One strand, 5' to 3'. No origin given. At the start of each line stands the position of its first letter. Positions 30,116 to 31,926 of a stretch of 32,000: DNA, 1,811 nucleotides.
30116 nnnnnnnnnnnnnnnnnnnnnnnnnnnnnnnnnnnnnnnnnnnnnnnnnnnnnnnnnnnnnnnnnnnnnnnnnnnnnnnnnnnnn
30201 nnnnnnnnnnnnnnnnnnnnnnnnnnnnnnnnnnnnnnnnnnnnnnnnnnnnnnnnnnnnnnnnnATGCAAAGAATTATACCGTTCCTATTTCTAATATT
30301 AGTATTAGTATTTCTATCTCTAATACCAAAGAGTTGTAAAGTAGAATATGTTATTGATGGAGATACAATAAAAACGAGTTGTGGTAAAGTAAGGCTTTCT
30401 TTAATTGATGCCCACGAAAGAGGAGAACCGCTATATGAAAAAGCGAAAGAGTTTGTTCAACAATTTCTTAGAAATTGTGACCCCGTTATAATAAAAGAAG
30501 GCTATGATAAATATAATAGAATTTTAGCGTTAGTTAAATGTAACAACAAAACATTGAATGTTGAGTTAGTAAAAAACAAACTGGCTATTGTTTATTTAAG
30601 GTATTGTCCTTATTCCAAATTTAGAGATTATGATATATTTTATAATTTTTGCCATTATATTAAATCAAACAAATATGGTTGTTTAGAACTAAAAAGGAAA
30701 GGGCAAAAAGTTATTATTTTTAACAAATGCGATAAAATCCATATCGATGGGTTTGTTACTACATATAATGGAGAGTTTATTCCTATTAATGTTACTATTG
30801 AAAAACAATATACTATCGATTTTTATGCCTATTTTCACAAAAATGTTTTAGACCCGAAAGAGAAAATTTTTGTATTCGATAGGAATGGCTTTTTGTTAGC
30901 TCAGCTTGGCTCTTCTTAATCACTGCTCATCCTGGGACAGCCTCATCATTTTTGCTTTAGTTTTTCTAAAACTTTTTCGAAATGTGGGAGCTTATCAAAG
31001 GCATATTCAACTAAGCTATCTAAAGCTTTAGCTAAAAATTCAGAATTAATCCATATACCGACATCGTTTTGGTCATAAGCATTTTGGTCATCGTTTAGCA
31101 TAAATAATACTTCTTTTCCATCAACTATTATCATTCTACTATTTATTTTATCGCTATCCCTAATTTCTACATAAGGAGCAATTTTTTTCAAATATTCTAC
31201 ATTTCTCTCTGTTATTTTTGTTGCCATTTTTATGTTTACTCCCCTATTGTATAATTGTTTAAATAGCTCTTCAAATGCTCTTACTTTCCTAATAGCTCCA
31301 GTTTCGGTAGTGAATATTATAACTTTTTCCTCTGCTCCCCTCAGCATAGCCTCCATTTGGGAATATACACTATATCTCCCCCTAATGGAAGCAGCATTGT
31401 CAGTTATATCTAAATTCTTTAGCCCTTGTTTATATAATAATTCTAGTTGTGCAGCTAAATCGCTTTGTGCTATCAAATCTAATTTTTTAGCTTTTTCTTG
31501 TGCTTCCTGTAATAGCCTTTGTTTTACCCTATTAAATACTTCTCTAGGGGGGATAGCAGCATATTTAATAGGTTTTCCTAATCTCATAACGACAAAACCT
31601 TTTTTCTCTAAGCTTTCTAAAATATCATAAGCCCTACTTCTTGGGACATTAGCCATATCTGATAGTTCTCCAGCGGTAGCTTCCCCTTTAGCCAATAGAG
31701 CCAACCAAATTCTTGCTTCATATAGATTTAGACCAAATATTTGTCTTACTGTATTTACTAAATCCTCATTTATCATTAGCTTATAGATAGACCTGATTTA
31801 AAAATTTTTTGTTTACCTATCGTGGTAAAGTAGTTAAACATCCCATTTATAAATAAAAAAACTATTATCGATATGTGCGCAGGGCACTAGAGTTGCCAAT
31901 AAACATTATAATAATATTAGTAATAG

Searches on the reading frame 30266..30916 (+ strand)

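Call 61: search_protein_families(library=pfam, proteins=[window:30266-30916:+], max_evalue=0.001)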
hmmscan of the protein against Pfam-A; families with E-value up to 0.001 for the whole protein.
window:30266-30916:+ (217 aa): 1 family
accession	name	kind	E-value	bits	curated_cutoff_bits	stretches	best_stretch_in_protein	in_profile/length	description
PF00565.23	SNase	-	9.4e-11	42.6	21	1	41-121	1-86/107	Staphylococcal nuclease homologue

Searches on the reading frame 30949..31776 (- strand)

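Call 61: search_protein_families(library=pfam, proteins=[window:30949-31776:-], max_evalue=0.001)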
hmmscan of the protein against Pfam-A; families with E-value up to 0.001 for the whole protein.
window:30949-31776:- (276 aa): 3 families
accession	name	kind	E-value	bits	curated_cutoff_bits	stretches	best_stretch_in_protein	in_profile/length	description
PF01978.25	TrmB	-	3.5e-22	78.5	25.6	1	12-77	2-67/68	Sugar-specific transcriptional regulator TrmB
PF11495.14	Regulator_TrmB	-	2.2e-05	24.3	22.2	1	131-249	5-117/233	Archaeal transcriptional regulator TrmB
PF09339.16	HTH_IclR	-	0.00037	20.7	22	1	29-63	13-49/52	IclR helix-turn-helix domain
